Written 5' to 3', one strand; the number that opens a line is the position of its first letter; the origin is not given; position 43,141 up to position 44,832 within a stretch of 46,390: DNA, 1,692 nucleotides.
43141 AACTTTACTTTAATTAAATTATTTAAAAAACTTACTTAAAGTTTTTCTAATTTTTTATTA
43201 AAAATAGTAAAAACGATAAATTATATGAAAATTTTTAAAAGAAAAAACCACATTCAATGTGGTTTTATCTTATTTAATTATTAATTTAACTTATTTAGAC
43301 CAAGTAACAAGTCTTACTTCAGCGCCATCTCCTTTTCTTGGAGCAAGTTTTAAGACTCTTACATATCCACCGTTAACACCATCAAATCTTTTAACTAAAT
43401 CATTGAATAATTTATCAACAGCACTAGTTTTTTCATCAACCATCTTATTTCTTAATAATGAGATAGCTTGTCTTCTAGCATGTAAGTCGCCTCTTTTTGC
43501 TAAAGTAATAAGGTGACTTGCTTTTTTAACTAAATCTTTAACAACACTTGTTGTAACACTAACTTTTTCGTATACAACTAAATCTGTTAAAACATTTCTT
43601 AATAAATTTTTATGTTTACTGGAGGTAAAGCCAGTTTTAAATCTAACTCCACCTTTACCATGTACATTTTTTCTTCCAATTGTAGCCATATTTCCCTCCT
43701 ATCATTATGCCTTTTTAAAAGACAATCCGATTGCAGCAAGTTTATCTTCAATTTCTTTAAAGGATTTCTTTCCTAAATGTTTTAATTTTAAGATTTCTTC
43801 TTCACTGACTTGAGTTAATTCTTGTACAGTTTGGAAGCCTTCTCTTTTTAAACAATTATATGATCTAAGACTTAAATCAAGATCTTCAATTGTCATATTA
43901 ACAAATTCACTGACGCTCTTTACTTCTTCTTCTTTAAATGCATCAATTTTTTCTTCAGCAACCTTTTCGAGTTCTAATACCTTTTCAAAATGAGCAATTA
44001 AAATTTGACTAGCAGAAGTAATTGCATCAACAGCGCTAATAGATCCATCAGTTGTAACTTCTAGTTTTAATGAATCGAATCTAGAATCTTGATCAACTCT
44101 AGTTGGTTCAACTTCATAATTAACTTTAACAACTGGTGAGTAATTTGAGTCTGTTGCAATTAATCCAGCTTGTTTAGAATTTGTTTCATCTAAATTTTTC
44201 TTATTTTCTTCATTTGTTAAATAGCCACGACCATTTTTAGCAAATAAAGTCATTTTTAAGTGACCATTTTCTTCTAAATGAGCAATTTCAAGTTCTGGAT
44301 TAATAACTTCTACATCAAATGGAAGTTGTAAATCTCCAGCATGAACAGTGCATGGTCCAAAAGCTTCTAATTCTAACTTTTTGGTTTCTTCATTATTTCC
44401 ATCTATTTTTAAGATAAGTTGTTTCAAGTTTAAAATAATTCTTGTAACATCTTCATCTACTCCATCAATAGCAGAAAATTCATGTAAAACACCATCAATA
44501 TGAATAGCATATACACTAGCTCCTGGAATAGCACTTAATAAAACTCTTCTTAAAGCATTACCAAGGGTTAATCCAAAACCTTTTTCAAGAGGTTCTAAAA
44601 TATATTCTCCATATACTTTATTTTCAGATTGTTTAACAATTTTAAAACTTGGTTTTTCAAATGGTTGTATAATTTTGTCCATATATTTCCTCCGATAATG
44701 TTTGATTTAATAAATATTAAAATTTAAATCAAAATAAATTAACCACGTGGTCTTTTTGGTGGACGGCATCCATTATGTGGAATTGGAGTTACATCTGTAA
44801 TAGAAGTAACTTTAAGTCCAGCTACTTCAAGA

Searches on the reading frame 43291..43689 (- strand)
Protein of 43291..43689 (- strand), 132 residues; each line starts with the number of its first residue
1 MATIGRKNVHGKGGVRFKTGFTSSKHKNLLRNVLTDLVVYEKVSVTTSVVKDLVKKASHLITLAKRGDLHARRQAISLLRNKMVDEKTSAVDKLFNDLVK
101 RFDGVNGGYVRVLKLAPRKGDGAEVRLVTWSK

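Call 80: search_protein_families(library=pfam, proteins=[window:43291-43689:-], max_evalue=0.01)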
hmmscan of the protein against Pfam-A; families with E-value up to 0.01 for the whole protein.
window:43291-43689:- (132 aa): 1 family
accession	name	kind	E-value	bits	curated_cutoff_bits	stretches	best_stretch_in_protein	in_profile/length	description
PF01196.24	Ribosomal_L17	-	1.2e-23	84.2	27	1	29-127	1-93/97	Ribosomal protein L17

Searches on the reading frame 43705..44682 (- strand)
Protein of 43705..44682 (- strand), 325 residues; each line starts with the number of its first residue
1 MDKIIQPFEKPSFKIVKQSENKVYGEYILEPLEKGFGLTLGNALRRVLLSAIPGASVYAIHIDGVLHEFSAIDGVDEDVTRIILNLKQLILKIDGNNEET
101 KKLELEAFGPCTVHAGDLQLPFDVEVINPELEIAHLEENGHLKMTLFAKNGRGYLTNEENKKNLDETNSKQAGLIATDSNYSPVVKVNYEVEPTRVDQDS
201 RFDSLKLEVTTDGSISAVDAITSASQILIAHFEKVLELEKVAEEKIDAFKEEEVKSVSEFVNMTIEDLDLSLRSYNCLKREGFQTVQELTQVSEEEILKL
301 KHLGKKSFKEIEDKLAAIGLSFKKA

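Call 13: search_protein_families(library=padloc, proteins=[window:43705-44682:-], max_evalue=0.001)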
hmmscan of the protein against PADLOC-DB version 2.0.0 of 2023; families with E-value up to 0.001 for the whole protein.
window:43705-44682:- (325 aa): 1 family
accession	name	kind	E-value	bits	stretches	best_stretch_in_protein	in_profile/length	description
PDLC02512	PglW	-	0.00026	17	1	250-315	794-857/1403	PglW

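Call 32: find_homologous_proteins(query=window:43705-44682:-, max_evalue=1e-30)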
Query window:43705-44682:- (325 aa): 7972 proteins with E <= 1e-30 among 8000 candidates; the best 120 are listed.
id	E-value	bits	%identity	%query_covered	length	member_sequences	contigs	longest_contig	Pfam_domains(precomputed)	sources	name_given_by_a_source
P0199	2.1e-203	692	100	100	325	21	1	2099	PF01000.32,PF03118.22,PF01193.30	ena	-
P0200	3.9e-185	632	89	100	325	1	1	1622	PF01000.32,PF03118.22,PF01193.30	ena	-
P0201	1.7e-168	578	100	83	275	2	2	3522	PF01000.32,PF01193.30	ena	-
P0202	2.3e-160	551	74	100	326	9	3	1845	PF01000.32,PF03118.22,PF01193.30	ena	-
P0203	8.8e-160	549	75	100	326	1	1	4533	PF01000.32,PF03118.22,PF01193.30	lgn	-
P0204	1.1e-140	486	67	100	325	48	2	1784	PF01000.32,PF03118.22,PF01193.30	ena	-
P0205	1.1e-138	480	68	100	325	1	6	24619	PF01000.32,PF03118.22,PF01193.30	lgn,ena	-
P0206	3.6e-137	475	67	100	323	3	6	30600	PF01000.32,PF03118.22,PF01193.30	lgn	-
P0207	9.4e-135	467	66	100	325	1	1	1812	PF01000.32,PF03118.22,PF01193.30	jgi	jgi:DNA-directed RNA polymerase subunit alpha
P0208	3.6e-133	462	66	100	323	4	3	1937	PF01000.32,PF03118.22,PF01193.30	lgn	-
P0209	2.7e-129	449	65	100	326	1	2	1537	PF01000.32,PF03118.22,PF01193.30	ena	-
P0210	6.4e-127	441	64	100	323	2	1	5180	PF01000.32,PF03118.22,PF01193.30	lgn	-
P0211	3.4e-125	436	61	100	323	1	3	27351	PF01000.32,PF03118.22,PF01193.30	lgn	-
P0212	6.4e-124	431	61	100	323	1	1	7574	PF01000.32,PF03118.22,PF01193.30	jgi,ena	jgi:DNA-directed RNA polymerase subunit alpha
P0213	3.1e-123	429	60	100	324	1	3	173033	PF01000.32,PF03118.22,PF01193.30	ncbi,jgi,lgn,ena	jgi:DNA-directed RNA polymerase subunit alpha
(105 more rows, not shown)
